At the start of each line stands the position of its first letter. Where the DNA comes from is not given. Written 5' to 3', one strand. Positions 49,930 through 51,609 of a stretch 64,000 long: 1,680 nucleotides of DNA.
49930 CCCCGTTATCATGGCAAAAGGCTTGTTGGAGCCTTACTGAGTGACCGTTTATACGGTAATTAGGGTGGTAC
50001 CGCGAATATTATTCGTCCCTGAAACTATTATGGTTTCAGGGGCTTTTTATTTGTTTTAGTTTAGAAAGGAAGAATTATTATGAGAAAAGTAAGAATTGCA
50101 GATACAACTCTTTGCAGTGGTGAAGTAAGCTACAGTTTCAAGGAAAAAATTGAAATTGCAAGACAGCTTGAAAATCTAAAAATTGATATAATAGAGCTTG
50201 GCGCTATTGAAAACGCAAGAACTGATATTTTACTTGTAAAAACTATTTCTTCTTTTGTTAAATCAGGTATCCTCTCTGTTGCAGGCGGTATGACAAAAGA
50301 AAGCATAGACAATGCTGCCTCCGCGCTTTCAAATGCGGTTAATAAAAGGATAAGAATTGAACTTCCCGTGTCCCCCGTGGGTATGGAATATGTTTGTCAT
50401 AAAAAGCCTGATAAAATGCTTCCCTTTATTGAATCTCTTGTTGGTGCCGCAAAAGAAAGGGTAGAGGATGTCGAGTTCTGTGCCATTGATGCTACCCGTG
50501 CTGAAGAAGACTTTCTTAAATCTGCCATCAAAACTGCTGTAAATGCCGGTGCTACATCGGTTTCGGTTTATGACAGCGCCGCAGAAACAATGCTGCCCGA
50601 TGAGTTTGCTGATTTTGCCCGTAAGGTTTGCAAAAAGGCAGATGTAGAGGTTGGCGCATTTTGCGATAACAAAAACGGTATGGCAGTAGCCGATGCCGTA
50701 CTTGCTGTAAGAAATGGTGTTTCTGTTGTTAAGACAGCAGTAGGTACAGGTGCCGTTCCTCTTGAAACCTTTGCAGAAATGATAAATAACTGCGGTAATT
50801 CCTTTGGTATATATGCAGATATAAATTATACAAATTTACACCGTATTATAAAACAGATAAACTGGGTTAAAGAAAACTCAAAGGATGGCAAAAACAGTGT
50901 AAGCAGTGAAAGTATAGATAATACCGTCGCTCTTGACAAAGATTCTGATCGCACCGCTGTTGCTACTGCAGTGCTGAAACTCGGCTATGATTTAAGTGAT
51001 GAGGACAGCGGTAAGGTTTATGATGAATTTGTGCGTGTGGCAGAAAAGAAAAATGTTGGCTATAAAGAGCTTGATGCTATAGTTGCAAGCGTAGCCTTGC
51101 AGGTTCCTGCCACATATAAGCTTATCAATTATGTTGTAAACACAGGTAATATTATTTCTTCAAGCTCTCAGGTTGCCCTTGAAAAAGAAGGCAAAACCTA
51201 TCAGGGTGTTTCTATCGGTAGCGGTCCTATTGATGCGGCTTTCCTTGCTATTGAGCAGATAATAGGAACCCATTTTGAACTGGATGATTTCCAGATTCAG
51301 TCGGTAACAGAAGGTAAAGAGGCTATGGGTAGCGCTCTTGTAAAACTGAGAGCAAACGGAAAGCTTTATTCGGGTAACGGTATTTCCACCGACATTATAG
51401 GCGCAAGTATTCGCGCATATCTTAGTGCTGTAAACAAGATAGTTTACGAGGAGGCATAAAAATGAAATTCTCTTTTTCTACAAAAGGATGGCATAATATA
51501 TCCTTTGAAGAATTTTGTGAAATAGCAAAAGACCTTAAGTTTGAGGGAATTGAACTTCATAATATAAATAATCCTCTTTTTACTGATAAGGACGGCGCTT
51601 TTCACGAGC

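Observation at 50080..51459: LeuA paralogue has lost metal-binding and catalytic signature residues but keeps the leucine-binding regulatory domain (candidate pseudoenzyme or sensor)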

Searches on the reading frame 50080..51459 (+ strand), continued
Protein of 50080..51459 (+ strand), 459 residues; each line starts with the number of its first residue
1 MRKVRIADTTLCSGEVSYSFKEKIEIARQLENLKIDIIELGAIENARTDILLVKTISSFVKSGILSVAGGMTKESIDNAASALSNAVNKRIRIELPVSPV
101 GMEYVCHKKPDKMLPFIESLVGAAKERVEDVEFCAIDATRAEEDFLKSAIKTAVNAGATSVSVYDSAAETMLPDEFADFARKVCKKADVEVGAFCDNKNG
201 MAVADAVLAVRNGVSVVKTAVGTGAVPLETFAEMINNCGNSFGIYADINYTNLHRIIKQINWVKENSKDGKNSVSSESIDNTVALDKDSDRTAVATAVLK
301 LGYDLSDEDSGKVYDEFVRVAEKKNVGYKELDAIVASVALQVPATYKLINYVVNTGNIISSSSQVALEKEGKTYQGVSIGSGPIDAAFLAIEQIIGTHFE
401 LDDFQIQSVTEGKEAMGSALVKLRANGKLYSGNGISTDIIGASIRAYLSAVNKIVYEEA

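Call 44: predict_structure(alignment_id=A2)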
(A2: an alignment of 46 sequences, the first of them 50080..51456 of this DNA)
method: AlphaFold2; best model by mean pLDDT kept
length: 459 residues; sequences in the alignment: 46
mean_pLDDT: 89.7   pTM: 0.60
mean pLDDT of the five models: 89.7, 88.8, 88.4, 88.4, 88.2
residues with pLDDT >= 90: 299; 70-90: 134; 50-70: 18; < 50: 8
segments of 3 or more residues with pLDDT < 50: 271-278
pLDDT, mean of each block of 10 residues (from residue 1): 96 81 94 97 93 96 96 97 97 97 94 98 98 97 96 98 87 94 95 94 95 97 91 95 95 95 75 44 81 86 78 89 87 77 84 87 94 94 93 91 81 75 85 88 93 83
secondary structure, 60 per line:
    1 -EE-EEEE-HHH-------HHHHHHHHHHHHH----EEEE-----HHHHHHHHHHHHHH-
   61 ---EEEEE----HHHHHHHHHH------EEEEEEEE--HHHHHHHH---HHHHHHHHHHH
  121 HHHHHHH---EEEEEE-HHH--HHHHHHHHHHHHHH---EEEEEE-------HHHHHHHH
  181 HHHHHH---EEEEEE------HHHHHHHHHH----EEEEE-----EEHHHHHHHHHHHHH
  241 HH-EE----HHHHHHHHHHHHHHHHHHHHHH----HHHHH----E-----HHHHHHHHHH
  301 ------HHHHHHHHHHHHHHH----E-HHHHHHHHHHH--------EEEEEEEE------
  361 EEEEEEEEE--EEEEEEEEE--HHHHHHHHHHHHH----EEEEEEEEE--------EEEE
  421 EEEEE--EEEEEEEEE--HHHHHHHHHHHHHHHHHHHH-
elements in order: E5-8 H20-32 E37-40 H46-59 E64-68 H73-82 E89-96 H99-106 H110-127 E131-136 H143-156 E160-165 H173-186 E190-195 H202-211 E216-220 H228-242 H250-271 H276-280 H291-300 H307-321 H328-338 E347-354 E361-369 E372-380 H383-395 E400-408 E417-425 E428-436 H439-458

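Call 47: fold_search(model_id=the predicted structure, library=pdb)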
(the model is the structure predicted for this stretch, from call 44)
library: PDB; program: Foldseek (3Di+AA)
matches with E <= 10: 1883; with E <= 0.001: 699
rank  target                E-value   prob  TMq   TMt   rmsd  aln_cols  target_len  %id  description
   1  6e1j_A                9.4e-24  1.00  0.54  0.60  11.1       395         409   25  Crystal Structure of Methylthioalkylmalate Synthase (BjuMAM1.1) from Brassica juncea (released 2019-05-08)
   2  3hps_A                1.2e-23  1.00  0.52  0.42  17.5       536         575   17  Crystal structure of Mycobacterium tuberculosis LeuA complexed with ketoisocaproate (KIC) (released 2010-05-19)
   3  6e1j_B                1.7e-23  1.00  0.55  0.61  11.0       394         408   25  Crystal Structure of Methylthioalkylmalate Synthase (BjuMAM1.1) from Brassica juncea (released 2019-05-08)
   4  3hpz_A                4.1e-23  1.00  0.53  0.43  17.7       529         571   18  Crystal structure of Mycobacterium tuberculosis LeuA complexed with bromopyruvate (released 2010-05-19)
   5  1sr9_A                1.0e-22  1.00  0.52  0.42  18.0       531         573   18  Crystal Structure of LeuA from Mycobacterium tuberculosis (released 2004-05-18)
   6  3fig_B                2.2e-22  1.00  0.52  0.42  13.2       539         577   17  Crystal Structure of Leucine-bound LeuA from Mycobacterium tuberculosis (released 2008-12-23)
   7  3fig_A                2.5e-22  1.00  0.52  0.42  18.1       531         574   18  Crystal Structure of Leucine-bound LeuA from Mycobacterium tuberculosis (released 2008-12-23)
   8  3hps_B                3.3e-22  1.00  0.52  0.42  13.0       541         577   17  Crystal structure of Mycobacterium tuberculosis LeuA complexed with ketoisocaproate (KIC) (released 2010-05-19)
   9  1sr9_B                6.5e-22  1.00  0.52  0.42  13.5       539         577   17  Crystal Structure of LeuA from Mycobacterium tuberculosis (released 2004-05-18)
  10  3hpz_B                7.2e-22  1.00  0.52  0.42  14.1       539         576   18  Crystal structure of Mycobacterium tuberculosis LeuA complexed with bromopyruvate (released 2010-05-19)
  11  3rmj_A                9.1e-22  1.00  0.55  0.82   1.7       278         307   29  Crystal structure of truncated alpha-Isopropylmalate Synthase from Neisseria meningitidis (released 2012-03-14)
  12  3ewb                  1.4e-21  1.00  0.55  0.91   1.7       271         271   30  Crystal structure of N-terminal domain of putative 2-isopropylmalate synthase from Listeria monocytogenes (released 2008-12-23)
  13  3rmj_B                3.0e-21  1.00  0.55  0.82   1.8       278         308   29  Crystal structure of truncated alpha-Isopropylmalate Synthase from Neisseria meningitidis (released 2012-03-14)
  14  3eeg_A                1.2e-19  1.00  0.54  0.91   1.8       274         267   24  Crystal structure of a 2-isopropylmalate synthase from Cytophaga hutchinsonii (released 2008-09-16)
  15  3eeg_B                2.4e-19  1.00  0.55  0.90   1.8       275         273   24  Crystal structure of a 2-isopropylmalate synthase from Cytophaga hutchinsonii (released 2008-09-16)
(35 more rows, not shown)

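Call 53: find_encoding_contigs(protein=P0265, flank=6000, max_places=2)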
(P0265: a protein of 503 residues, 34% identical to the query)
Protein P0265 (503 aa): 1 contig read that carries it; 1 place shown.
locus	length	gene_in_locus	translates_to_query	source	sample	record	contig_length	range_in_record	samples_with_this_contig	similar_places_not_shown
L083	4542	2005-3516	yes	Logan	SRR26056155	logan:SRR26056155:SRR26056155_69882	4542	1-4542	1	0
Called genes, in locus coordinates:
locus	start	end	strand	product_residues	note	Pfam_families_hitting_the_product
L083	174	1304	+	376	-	PF01702:TGT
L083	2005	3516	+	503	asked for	PF00682:HMGL-like, PF22617:HCS_D2, PF08502:LeuA_dimer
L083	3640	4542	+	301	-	?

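Call 54: find_encoding_contigs(protein=P0259, flank=6000, max_places=2)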
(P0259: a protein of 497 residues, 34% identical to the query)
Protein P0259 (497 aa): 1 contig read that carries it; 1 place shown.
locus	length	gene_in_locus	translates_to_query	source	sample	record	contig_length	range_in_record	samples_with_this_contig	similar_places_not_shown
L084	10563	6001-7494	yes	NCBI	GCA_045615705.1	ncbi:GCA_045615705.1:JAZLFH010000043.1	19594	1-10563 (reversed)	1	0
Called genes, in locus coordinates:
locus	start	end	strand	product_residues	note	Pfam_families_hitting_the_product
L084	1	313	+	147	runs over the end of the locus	PF01281:Ribosomal_L9_N, PF03948:Ribosomal_L9_C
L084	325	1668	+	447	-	PF00772:DnaB, PF13481:AAA_25, PF03796:DnaB_C, PF06745:ATPase (weak)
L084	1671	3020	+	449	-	PF01171:ATP_bind_3, PF11734:TilS_C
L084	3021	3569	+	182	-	PF00156:Pribosyltran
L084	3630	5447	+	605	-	PF06480:FtsH_ext (faint), PF00004:AAA, PF07728:AAA_5 (faint), PF17862:AAA_lid_3, PF01434:Peptidase_M41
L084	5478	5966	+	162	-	PF01842:ACT, PF13291:ACT_4 (weak), PF22629:ACT_AHAS_ss, PF13710:ACT_5, PF10369:ALS_ss_C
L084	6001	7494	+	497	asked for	PF00682:HMGL-like, PF22617:HCS_D2 (weak), PF08502:LeuA_dimer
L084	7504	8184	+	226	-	-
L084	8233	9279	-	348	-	PF00535:Glycos_transf_2, PF10111:Glyco_tranf_2_2, PF13641:Glyco_tranf_2_3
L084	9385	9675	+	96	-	PF12844:HTH_19, PF01381:HTH_3, PF07022:Phage_CI_repr (weak)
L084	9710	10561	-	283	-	?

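Call 55: find_encoding_contigs(protein=P0242, flank=6000, max_places=2)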
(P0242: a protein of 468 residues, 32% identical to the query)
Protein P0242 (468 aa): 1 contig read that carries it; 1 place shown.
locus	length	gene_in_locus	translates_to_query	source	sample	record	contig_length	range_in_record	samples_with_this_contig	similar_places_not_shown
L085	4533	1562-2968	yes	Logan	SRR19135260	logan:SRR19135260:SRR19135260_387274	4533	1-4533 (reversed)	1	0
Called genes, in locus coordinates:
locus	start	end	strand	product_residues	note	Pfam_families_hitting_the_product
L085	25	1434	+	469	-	PF18998:Flg_new_2 (weak)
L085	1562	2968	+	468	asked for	PF00682:HMGL-like, PF08502:LeuA_dimer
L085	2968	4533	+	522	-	?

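Call 66: search_protein_families(library=ncbifam, proteins=[L078:14104-15300:+, L078:15300-15806:+, L078:15841-17427:+, L078:17440-18543:+, L078:19690-21177:+, L078:8415-9881:-, L078:5892-8387:-], max_evalue=1e-10)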
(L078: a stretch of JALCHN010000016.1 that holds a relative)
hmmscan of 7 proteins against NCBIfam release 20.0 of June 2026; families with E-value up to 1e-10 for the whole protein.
L078:14104-15300:+ (399 aa): 0 families

L078:15300-15806:+ (169 aa): 10 families
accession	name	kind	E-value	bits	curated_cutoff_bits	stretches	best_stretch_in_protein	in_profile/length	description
TIGR02084.1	leud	equivalog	7e-74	246.7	245.85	1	5-156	1-152/156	3-isopropylmalate dehydratase small subunit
TIGR02087.1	LEUD_arch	subfamily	3.5e-59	199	108.95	1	5-159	1-155/157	LeuD/DmdB family oxidoreductase small subunit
NF040625.1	HacB2_Meth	equivalog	4.9e-58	195.1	230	1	2-156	3-154/161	homoaconitase small subunit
NF040604.2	HacB_Meth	equivalog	8.5e-51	172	230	1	1-158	1-157/159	homoaconitase small subunit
NF010629.0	PRK14023.1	equivalog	6.7e-41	139.9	229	1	8-157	5-153/166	homoaconitate hydratase small subunit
NF002458.0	PRK01641.1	subfamily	8.3e-27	94.1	167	1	12-107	17-123/202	3-isopropylmalate dehydratase small subunit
TIGR00139.1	h_aconitase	equivalog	2.4e-22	79.1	529.9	1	13-110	541-640/709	homoaconitase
TIGR00171.1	leuD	equivalog_domain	2.7e-19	69.7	116.25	1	14-127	19-151/188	3-isopropylmalate dehydratase small subunit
NF005558.0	PRK07229.1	equivalog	7.3e-19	67.8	612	1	11-124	479-599/647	aconitate hydratase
TIGR01342.1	acon_putative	hypoth_equivalog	4.8e-16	58.1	719.15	1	13-135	480-610/655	putative aconitate hydratase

L078:15841-17427:+ (529 aa): 20 families
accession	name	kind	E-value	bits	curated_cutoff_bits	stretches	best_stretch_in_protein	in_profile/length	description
NF002086.0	PRK00915.1-3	equivalog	7.7e-208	691.1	532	1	22-528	3-505/516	2-isopropylmalate synthase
TIGR00973.1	leuA_bact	equivalog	1.3e-193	644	598.7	1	25-522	1-494/494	2-isopropylmalate synthase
NF002087.0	PRK00915.1-4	equivalog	2.7e-187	623.4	729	1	22-527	3-505/516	2-isopropylmalate synthase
NF002084.0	PRK00915.1-1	equivalog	7.3e-175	582.4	748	1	22-527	1-502/523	2-isopropylmalate synthase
NF002088.0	PRK00915.1-5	equivalog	4.7e-173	576.3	697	1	24-527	2-501/514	2-isopropylmalate synthase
NF002085.0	PRK00915.1-2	subfamily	2.9e-136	455.1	517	1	20-528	8-503/504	2-isopropylmalate synthase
TIGR02090.1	LEU1_arch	subfamily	2.2e-108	362.6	484.75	1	26-401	1-361/363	isopropylmalate/citramalate/homocitrate synthases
NF041069.1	IPMS_Sufob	equivalog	3.3e-99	332.7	600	1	26-402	1-364/371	isopropylmalate synthase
TIGR02660.1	nifV_homocitr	equivalog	1.1e-82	278.3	462.9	1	26-401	2-363/365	homocitrate synthase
NF042434.1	IPMS_Lepto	equivalog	1.9e-75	254.2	500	1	23-381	3-363/374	2-isopropylmalate synthase LeuA2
TIGR02146.1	LysS_fung_arch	equivalog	9.4e-70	235.5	413.55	1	28-375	1-334/344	homocitrate synthase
TIGR00977.1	citramal_synth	equivalog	5.6e-56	189.9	450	1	25-524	1-516/526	citramalate synthase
NF002991.1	PRK03739.1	subfamily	7.4e-47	160.3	455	1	30-523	31-550/550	2-isopropylmalate synthase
NF042433.1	CitmalDyn_Leptosp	equivalog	1.9e-46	158.7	950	1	23-466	5-443/514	(R)-citramalate synthase CimA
TIGR00970.1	leuA_yeast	equivalog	1.9e-39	135.7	697.4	1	29-526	30-564/564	2-isopropylmalate synthase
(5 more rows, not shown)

L078:17440-18543:+ (368 aa): 16 families
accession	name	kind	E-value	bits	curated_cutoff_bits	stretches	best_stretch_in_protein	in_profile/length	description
TIGR00169.1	leuB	equivalog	1.1e-144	481.7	353.2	1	5-351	1-339/349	3-isopropylmalate dehydrogenase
TIGR02088.1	LEU3_arch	subfamily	3e-84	283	409.8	1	6-352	1-318/324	isopropylmalate/isohomocitrate dehydrogenases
NF040619.1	AksF_Meth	equivalog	4.5e-78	262.7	500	1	4-347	2-333/343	homoisocitrate dehydrogenase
NF040626.1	AksF2_Meth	equivalog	4.5e-76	256.3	540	1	4-349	2-318/333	homoisocitrate dehydrogenase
NF002898.0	PRK03437.1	equivalog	1.5e-74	251.4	393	1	3-349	4-337/347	3-isopropylmalate dehydrogenase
NF006529.0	PRK08997.1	equivalog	3e-66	223.7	510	1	1-348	1-322/335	isocitrate dehydrogenase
TIGR02089.1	TTC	equivalog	4.6e-65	219.8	470.4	1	1-349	1-340/352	tartrate dehydrogenase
NF006048.0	PRK08194.1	equivalog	1.6e-60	205.1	501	1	1-351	1-339/352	tartrate dehydrogenase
NF040855.1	iso_homocit_dh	equivalog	4e-60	203.9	680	1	5-357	3-315/345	isocitrate--homoisocitrate dehydrogenase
NF006673.0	PRK09222.1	equivalog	1e-57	196.2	509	1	2-367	3-340/482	NADP-dependent isocitrate dehydrogenase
TIGR00175.1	mito_nad_idh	equivalog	2.8e-49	168.1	432.4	1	4-352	4-325/334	isocitrate dehydrogenase (NAD(+))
TIGR02924.1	ICDH_alpha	equivalog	9.2e-45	153.6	561.35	1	5-367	2-336/473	isocitrate dehydrogenase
NF005036.0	PRK06451.1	equivalog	5.7e-37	127.4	484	1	7-346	27-388/412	NADP-dependent isocitrate dehydrogenase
TIGR00183.1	prok_nadp_idh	equivalog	4.6e-34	118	567.3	1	200-363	273-411/417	isocitrate dehydrogenase (NADP(+))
NF005425.0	PRK07006.1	equivalog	2e-30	105.9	490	1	217-353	267-402/416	NADP-dependent isocitrate dehydrogenase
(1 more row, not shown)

L078:19690-21177:+ (496 aa): 13 families
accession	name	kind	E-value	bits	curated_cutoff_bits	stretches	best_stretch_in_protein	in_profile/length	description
NF052222.1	UridTportUriT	equivalog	4.8e-202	672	600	1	35-494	3-460/463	uridine transporter UriT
TIGR00710.1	efflux_Bcr_CflA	subfamily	1.2e-21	77.6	200.9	1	50-224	14-187/385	Bcr/CflA family efflux MFS transporter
TIGR00711.1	efflux_EmrB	subfamily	1.7e-21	76.6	230.2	1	42-406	2-362/485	DHA2 family efflux MFS transporter permease subunit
NF008314.0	PRK11102.1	equivalog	5.7e-17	62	303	1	42-224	10-192/396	Bcr/CflA family multidrug efflux MFS transporter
NF053813.1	MFS_TcaB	equivalog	8.9e-16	57.6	475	1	44-227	10-191/396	putative multidrug effflux MFS transporter TcaB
NF040895.2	MFS_effux_SdrM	equivalog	1.1e-14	54.4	550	1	41-412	5-368/441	multidrug efflux MFS transporter SdrM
NF040856.1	FexB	exception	2.3e-13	49.8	950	1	39-466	11-430/469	chloramphenicol/florfenicol efflux MFS transporter FexB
NF008270.1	PRK11043.1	equivalog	4.6e-13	49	430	1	56-224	19-187/382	purine nucleoside transporter PunC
TIGR00880.1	2_A_01_02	superfamily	5.9e-13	49.1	131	1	91-219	12-140/141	multidrug resistance protein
NF000391.1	EmrB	exception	3.2e-12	45.9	925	1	39-373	8-338/501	multidrug efflux MFS transporter permease subunit EmrB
NF000089.1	qac_MFS_AB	exception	5.7e-12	45.2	900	1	43-450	20-422/514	QacA/B family quaternary ammonium compound efflux MFS transporter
NF011571.1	PRK14995.1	subfamily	1.2e-11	44.1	701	1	42-455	7-413/493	SmvA family efflux MFS transporter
NF008654.0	PRK11652.1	equivalog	3e-11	42.8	479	1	40-229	9-196/397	multidrug efflux MFS transporter EmrD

L078:8415-9881:- (488 aa): 0 families

L078:5892-8387:- (831 aa): 93 families (the best 25 are shown)
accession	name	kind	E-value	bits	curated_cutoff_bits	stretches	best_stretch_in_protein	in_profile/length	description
NF001503.0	PRK00349.1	equivalog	6.5e-215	716.2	1147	2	146-831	253-937/943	excinuclease ABC subunit UvrA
TIGR00630.1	uvra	equivalog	4.2e-208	693.7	729.8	2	147-819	252-923/924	excinuclease ABC subunit UvrA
NF001885.0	PRK00635.1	equivalog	8.2e-123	411.1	3054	2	167-818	267-903/1809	excinuclease ABC subunit A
TIGR02857.1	CydD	equivalog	3.9e-31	108.6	435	1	708-799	440-529/529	thiol reductant ABC exporter subunit CydD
NF040873.1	AztA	equivalog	5.6e-29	101.1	220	0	721-798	115-190/191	zinc ABC transporter ATP-binding protein AztA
TIGR03608.1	L_ocin_972_ABC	subfamily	2.4e-27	95.7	254.85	0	701-799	111-206/206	putative bacteriocin export ABC transporter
TIGR03873.1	F420-0_ABC_ATP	hypoth_equivalog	3.8e-26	91.9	372.4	0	723-820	135-225/256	putative F420-0 ABC transporter ATP-binding protein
NF010068.0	PRK13548.1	equivalog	4.7e-26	91.4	261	0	722-819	134-230/261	heme ABC transporter ATP-binding protein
TIGR02673.1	FtsE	equivalog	1.5e-25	90.1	264.85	0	707-794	120-204/214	cell division ATP-binding protein FtsE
TIGR01166.1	cbiO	subfamily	3.8e-24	85.2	211.8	0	374-443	122-189/190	cobalt ABC transporter, ATP-binding protein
TIGR04521.1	ECF_ATPase_2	equivalog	3.9e-24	85.2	330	0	707-802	126-221/279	energy-coupling factor transporter ATPase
NF010153.0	PRK13631.1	equivalog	7.9e-22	77.6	463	0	705-819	156-263/320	cobalt transporter ATP-binding subunit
TIGR02982.1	heterocyst_DevA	subfamily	1.7e-21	76.8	295.8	0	356-453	119-214/220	ABC exporter ATP-binding subunit, DevA family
NF008409.0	PRK11231.1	equivalog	2.3e-21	76.3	375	0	725-819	138-225/255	Fe(3+) dicitrate ABC transporter ATP-binding protein FecE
TIGR00972.1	3a0107s01c2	equivalog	3.2e-21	75.8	343.2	0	721-818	140-235/248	phosphate ABC transporter ATP-binding protein PstB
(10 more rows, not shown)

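Call 83: find_encoding_contigs(protein=window:50080-51459:+, flank=2000, max_places=4)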
Protein window:50080-51459:+ (459 aa): no gene with exactly this product is on record in the collection.

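Call 84: list_cluster_members(proteins=[window:50080-51456:+, window:51462-53963:+])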
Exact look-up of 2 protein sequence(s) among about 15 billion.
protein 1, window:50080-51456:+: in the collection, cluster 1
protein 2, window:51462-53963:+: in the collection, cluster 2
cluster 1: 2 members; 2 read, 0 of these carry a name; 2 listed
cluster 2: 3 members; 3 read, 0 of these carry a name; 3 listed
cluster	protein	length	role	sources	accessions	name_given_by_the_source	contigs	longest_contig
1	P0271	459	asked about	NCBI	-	-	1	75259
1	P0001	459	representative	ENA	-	-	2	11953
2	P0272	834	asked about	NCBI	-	-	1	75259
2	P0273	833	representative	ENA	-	-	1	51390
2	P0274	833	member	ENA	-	-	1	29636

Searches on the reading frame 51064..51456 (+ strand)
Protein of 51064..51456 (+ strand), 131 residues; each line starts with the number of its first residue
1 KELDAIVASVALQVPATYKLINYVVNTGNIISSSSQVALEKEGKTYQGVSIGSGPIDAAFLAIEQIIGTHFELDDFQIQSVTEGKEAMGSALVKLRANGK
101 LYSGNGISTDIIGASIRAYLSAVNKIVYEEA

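Call 61: search_solved_structures(query=window:51064-51456:+, max_evalue=1, show_alignments=4)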
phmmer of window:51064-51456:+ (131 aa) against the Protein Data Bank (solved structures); distinct sequences matched with E-value up to 1: 1.
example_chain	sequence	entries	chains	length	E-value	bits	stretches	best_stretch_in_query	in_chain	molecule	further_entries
3f6g_B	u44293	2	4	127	0.55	13.6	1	25-84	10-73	Alpha-isopropylmalate synthase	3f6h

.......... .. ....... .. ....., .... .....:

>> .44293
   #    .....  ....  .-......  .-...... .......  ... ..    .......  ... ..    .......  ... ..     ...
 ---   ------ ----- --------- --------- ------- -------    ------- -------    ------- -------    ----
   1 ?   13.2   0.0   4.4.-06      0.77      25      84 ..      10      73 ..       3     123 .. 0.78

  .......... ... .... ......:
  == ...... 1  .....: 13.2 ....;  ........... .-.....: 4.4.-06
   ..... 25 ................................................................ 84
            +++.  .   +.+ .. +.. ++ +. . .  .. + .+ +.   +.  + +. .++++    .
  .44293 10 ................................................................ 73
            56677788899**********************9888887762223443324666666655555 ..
